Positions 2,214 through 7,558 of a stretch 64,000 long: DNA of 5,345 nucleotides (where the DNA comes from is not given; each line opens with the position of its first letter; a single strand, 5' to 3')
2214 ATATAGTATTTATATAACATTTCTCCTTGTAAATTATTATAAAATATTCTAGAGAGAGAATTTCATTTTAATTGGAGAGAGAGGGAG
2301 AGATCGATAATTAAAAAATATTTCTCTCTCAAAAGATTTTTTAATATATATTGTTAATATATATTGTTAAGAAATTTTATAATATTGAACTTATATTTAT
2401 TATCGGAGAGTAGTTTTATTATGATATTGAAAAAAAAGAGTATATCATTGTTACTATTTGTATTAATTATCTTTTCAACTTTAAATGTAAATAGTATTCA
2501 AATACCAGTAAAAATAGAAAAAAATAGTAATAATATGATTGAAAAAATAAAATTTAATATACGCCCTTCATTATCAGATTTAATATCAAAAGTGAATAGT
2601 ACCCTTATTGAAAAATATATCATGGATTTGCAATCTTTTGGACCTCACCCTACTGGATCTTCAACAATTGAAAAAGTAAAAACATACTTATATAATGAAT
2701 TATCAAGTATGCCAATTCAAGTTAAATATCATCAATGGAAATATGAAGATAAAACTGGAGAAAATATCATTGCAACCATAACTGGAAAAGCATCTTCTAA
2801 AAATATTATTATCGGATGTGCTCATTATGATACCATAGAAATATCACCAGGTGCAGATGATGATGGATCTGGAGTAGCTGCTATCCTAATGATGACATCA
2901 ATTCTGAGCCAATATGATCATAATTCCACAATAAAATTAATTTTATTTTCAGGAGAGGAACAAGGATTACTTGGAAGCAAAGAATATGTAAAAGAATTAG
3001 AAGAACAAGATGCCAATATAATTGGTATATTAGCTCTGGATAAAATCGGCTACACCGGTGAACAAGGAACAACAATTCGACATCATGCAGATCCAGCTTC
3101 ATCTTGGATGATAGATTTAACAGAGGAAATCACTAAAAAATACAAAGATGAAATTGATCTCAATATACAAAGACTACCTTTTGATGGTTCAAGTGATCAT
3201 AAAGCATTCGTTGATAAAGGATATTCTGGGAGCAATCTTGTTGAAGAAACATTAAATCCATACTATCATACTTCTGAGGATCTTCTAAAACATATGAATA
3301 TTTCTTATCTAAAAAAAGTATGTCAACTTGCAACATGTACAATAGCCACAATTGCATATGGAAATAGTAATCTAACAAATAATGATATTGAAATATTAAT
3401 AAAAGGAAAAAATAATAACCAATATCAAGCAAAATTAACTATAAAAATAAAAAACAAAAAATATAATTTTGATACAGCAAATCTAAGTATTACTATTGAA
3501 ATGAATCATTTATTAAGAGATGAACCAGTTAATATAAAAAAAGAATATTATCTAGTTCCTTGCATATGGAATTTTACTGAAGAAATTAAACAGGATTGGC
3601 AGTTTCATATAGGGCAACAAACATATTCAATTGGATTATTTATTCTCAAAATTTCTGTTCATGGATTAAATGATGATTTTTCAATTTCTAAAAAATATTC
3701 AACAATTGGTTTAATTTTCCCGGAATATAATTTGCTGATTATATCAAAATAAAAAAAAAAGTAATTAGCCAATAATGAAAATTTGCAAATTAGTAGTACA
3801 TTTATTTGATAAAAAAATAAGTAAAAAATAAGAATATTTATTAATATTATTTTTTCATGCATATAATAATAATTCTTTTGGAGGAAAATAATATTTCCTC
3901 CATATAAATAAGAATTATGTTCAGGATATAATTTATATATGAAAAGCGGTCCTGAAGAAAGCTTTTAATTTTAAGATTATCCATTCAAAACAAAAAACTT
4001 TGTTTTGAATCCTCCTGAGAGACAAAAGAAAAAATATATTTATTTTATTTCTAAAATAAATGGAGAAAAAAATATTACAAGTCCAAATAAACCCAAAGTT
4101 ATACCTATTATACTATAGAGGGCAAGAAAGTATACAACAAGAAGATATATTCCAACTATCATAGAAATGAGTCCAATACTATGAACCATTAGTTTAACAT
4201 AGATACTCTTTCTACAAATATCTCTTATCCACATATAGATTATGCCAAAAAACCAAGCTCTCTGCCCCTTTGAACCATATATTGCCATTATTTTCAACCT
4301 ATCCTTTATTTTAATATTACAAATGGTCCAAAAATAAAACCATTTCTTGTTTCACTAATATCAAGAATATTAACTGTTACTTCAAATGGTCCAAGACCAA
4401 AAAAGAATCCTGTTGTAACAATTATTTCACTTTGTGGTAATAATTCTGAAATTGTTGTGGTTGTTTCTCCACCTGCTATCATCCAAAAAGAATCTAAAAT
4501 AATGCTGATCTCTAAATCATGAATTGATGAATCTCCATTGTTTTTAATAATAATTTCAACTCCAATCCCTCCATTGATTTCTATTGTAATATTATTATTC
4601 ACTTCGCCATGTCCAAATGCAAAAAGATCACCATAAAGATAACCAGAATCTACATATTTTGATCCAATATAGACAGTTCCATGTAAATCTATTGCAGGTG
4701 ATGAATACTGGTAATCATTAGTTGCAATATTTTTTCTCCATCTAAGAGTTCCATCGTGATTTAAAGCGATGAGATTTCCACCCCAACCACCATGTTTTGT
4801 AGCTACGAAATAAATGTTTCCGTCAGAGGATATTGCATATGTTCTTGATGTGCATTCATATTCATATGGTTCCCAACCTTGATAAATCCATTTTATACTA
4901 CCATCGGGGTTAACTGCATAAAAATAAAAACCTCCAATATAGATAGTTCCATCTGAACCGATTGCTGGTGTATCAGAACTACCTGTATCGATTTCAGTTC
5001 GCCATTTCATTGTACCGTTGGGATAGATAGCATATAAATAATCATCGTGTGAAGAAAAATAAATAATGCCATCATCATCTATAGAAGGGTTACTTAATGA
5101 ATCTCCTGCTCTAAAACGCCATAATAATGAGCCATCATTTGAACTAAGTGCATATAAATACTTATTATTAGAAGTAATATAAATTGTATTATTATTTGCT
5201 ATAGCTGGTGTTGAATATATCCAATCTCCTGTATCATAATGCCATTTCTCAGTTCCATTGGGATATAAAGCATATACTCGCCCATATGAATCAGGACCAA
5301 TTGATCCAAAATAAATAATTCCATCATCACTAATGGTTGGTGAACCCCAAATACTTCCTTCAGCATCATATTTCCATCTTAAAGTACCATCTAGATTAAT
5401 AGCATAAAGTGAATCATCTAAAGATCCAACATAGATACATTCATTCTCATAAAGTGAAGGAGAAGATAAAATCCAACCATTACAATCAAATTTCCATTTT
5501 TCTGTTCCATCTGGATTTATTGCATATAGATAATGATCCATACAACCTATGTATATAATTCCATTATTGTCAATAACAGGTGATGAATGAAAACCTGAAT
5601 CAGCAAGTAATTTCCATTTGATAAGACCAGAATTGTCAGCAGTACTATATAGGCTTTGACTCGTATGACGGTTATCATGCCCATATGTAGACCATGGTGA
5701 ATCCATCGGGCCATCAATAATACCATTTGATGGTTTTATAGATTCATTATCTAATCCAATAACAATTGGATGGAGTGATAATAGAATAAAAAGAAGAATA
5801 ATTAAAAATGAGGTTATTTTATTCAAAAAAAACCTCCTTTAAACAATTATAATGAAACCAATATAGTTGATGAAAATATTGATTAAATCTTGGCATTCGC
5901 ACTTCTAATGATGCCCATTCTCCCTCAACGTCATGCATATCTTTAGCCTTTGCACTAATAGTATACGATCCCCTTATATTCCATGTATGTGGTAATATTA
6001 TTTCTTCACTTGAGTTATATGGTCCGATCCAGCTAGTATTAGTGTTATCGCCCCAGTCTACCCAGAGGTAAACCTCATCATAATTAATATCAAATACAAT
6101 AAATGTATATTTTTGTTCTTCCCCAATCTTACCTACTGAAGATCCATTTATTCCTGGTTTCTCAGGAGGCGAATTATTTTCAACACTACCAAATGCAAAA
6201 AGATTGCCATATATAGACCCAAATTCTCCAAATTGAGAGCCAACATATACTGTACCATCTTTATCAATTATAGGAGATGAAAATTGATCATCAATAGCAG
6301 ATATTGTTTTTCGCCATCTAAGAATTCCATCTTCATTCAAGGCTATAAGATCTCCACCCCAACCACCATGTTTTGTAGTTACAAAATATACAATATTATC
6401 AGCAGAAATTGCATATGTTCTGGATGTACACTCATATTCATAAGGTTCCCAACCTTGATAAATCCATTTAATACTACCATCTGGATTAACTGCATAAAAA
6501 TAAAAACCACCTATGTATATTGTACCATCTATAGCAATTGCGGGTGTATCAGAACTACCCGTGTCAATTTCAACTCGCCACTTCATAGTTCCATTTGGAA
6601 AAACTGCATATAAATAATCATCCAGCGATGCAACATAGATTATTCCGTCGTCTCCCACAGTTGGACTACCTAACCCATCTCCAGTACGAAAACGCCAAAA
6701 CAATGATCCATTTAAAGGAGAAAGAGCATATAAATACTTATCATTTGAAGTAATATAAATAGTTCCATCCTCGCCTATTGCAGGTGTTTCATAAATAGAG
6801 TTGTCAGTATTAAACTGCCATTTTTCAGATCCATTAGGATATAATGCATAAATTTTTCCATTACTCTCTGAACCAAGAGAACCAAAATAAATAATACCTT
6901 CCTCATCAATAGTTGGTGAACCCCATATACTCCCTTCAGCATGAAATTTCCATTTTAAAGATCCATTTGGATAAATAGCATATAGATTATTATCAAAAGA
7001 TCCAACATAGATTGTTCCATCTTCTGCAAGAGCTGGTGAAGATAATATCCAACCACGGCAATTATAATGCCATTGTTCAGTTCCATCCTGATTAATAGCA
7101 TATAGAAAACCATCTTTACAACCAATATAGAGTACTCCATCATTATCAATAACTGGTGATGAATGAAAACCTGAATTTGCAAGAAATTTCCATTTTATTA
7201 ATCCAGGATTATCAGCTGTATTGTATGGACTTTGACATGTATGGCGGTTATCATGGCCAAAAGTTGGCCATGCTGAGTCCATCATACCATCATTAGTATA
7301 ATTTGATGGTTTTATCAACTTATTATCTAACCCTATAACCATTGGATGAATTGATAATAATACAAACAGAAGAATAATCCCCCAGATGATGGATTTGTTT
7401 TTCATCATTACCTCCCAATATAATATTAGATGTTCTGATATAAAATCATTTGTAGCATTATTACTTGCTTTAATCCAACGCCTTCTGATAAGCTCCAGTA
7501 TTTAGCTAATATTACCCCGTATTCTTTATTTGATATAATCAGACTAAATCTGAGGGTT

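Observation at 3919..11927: An 8-kb integrase island bounded by a perfect 29-bp direct repeat that duplicates the S12-operon promoter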

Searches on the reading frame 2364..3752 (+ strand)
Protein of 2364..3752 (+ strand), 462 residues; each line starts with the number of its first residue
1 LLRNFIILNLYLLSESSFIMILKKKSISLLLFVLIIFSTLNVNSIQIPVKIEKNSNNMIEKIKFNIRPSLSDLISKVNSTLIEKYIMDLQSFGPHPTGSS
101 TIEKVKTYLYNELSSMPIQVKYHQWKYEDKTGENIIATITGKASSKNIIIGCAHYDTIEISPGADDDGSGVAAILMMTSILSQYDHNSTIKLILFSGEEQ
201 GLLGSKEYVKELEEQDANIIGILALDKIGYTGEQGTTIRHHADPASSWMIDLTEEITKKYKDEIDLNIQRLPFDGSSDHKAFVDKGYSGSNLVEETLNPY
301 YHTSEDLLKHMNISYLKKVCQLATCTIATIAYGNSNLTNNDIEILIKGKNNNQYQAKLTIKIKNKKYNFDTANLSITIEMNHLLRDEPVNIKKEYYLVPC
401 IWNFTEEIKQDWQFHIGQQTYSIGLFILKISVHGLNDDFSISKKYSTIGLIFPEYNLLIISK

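Call 6: search_protein_families(library=pfam, proteins=[window:2364-3752:+], max_evalue=0.01)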
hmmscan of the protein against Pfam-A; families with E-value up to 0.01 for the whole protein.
window:2364-3752:+ (462 aa): 3 families
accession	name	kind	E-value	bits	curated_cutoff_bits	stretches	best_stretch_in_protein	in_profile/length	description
PF04389.22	Peptidase_M28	-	4.5e-36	124.8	21.3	1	134-321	1-187/193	Peptidase family M28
PF01546.33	Peptidase_M20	-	1.4e-05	25.6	24.6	1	162-310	31-113/206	Peptidase family M20/M25/M40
PF05450.20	Nicastrin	-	0.00017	21.6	25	1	159-229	17-90/218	Nicastrin large lobe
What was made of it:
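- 2364..3752 (+): M28 peptidase, the host gene on the other side of the insertion. Pfam at 4.5e-36 (call 6).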

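Call 43: find_encoding_contigs(protein=window:2364-3752:+, flank=10000, max_places=10)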
Protein window:2364-3752:+ (462 aa): no gene with exactly this product is on record in the collection.

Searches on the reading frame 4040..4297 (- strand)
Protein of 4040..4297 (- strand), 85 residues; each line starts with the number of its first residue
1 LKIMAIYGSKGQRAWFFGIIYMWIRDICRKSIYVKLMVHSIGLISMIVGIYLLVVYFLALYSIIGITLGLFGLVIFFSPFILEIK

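Call 6: search_protein_families(library=pfam, proteins=[window:4040-4297:-], max_evalue=0.01)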
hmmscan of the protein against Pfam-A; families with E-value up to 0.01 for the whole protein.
window:4040-4297:- (85 aa): 0 families

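Call 12: search_protein_families(library=ncbifam, proteins=[window:4040-4297:-], max_evalue=0.01)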
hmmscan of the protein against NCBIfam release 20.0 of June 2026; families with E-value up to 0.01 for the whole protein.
window:4040-4297:- (85 aa): 0 families

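Call 41: search_protein_families(library=phrogs, proteins=[window:4040-4297:-], max_evalue=0.001)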
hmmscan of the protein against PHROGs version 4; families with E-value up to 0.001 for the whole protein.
window:4040-4297:- (85 aa): 0 families

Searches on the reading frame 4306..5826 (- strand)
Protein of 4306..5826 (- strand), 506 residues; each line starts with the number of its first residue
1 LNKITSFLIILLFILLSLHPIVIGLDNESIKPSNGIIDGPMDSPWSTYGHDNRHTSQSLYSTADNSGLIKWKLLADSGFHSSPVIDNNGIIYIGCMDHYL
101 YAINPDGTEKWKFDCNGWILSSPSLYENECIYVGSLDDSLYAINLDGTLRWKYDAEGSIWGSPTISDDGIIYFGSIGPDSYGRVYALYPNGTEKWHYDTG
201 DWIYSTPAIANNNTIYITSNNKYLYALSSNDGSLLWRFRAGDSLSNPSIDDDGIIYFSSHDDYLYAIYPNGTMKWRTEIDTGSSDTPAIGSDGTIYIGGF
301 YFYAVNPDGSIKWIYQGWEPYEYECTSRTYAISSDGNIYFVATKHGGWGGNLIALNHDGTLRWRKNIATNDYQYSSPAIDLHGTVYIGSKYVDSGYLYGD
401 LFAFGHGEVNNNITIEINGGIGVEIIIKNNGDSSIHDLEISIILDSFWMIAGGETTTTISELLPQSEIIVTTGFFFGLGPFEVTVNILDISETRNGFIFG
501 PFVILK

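Call 6: search_protein_families(library=pfam, proteins=[window:4306-5826:-], max_evalue=0.01)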
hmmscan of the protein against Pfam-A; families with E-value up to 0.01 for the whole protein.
window:4306-5826:- (506 aa): 4 families
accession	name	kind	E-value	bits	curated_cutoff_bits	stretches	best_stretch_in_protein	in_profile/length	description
PF13570.13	Beta-prop_ACSF4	-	1e-46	160.3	133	2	57-242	71-255/329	Beta-alanine-activating enzyme, beta-propeller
PF13360.13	PQQ_2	-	7e-28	98.3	27.6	3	224-389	5-169/233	Outer membrane protein assembly factor BamB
PF25292.1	Beta-prop_CGLA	-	7.5e-05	22.8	26.8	0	90-149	46-108/316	Lambda-carrageenase beta-propeller domain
PF01011.28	PQQ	-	0.00026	20.3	26.7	0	205-258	51-105/595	Glucose/ethanol/alcohol dehydrogenase, beta-propeller domain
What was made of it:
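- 4306..5826 (-): Cargo: PQQ/BamB-type beta-propeller protein, paralog 2. Pfam Beta-prop_ACSF4 at 1e-46 and PQQ_2 at 7e-28 (call 6).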

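Call 41: search_protein_families(library=phrogs, proteins=[window:4306-5826:-], max_evalue=0.001)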
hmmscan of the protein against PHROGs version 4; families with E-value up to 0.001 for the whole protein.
window:4306-5826:- (506 aa): 3 families
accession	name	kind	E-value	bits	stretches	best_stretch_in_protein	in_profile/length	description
phrog_29633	-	unknown function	6.7e-44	151.5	4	284-389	84-176/457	-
phrog_8401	-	other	9.1e-26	89.6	2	56-239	3873-4053/4158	beta-propeller repeat protein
phrog_35286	-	unknown function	4.1e-07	29.8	1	79-282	504-709/750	-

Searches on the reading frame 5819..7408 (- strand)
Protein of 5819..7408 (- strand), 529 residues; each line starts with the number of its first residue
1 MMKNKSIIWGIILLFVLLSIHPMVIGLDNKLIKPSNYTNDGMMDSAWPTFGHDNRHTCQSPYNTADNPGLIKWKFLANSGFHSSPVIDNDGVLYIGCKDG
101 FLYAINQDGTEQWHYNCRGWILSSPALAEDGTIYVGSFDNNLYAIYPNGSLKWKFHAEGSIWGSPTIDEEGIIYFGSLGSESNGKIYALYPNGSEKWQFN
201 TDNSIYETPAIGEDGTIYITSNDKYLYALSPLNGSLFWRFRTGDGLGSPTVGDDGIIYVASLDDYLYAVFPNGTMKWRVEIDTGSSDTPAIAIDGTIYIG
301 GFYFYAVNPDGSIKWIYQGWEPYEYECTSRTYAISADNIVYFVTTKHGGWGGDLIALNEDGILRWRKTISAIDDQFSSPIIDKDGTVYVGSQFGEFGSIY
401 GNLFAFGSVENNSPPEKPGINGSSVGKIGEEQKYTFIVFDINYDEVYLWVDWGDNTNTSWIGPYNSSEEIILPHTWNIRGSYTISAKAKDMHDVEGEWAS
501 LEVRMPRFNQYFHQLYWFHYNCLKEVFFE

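Call 6: search_protein_families(library=pfam, proteins=[window:5819-7408:-], max_evalue=0.01)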
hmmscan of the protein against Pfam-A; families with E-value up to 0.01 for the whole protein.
window:5819-7408:- (529 aa): 7 families
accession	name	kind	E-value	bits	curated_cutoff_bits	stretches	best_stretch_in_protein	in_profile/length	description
PF13570.13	Beta-prop_ACSF4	-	3.6e-38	132.2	133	2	69-212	39-184/329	Beta-alanine-activating enzyme, beta-propeller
PF13360.13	PQQ_2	-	2.2e-37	129.4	27.6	4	223-399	2-184/233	Outer membrane protein assembly factor BamB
PF25292.1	Beta-prop_CGLA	-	2.2e-09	37.7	26.8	1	95-154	49-111/316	Lambda-carrageenase beta-propeller domain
PF19501.5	PcRGLX_1st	-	3e-05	24.2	22.1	0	142-157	52-67/83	PcRGLX-like N-terminal RIFT barrel domain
PF07494.17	Reg_prop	-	0.00015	22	20.4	0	87-98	12-23/24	Two component regulator propeller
PF01011.28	PQQ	-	0.0076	15.4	26.7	0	205-243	49-86/595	Glucose/ethanol/alcohol dehydrogenase, beta-propeller domain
PF20067.5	SSL_N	-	0.0086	16.4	18.9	0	86-104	27-45/46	Strictosidine synthase-like, N-terminal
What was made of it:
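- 5819..7408 (-): Cargo: PQQ/BamB-type beta-propeller protein, paralog 1. Pfam PQQ_2 at 2.2e-37 (call 6).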

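Call 12: search_protein_families(library=ncbifam, proteins=[window:5819-7408:-], max_evalue=0.01)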
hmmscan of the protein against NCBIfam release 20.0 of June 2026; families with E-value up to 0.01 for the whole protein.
window:5819-7408:- (529 aa): 4 families
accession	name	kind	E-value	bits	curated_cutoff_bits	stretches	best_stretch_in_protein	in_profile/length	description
TIGR03300.1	assembly_YfgL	equivalog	7.8e-23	80.7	285.2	3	129-285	64-222/377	outer membrane protein assembly factor BamB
NF053615.1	SerThrKinAfsKStmc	equivalog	2.6e-21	76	1300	2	70-177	685-791/809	protein serine/threonine kinase AfsK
NF008351.0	PRK11138.1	equivalog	3.3e-17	62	423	3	123-202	113-189/394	outer membrane protein assembly factor BamB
TIGR03075.1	PQQ_enz_alc_DH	subfamily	1e-10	40.9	480.05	1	73-158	51-149/530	PQQ-dependent dehydrogenase, methanol/ethanol family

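Call 41: search_protein_families(library=phrogs, proteins=[window:5819-7408:-], max_evalue=0.001)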
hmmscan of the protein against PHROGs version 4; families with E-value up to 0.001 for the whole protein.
window:5819-7408:- (529 aa): 3 families
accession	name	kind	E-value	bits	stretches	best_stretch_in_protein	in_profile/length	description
phrog_29633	-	unknown function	2e-45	156.5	5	248-317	86-155/457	-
phrog_8401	-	other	2.8e-27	94.6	2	65-239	3880-4051/4158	beta-propeller repeat protein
phrog_35286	-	unknown function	1.5e-06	28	1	82-284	505-709/750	-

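Call 42: find_encoding_contigs(protein=window:5819-7408:-, flank=10000, max_places=10)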
Protein window:5819-7408:- (529 aa): no gene with exactly this product is on record in the collection.
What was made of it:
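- Tried and rejected: The window's beta-propeller and M28 peptidase are not on record, probably because gene calls use different start codons (calls 42, 43).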
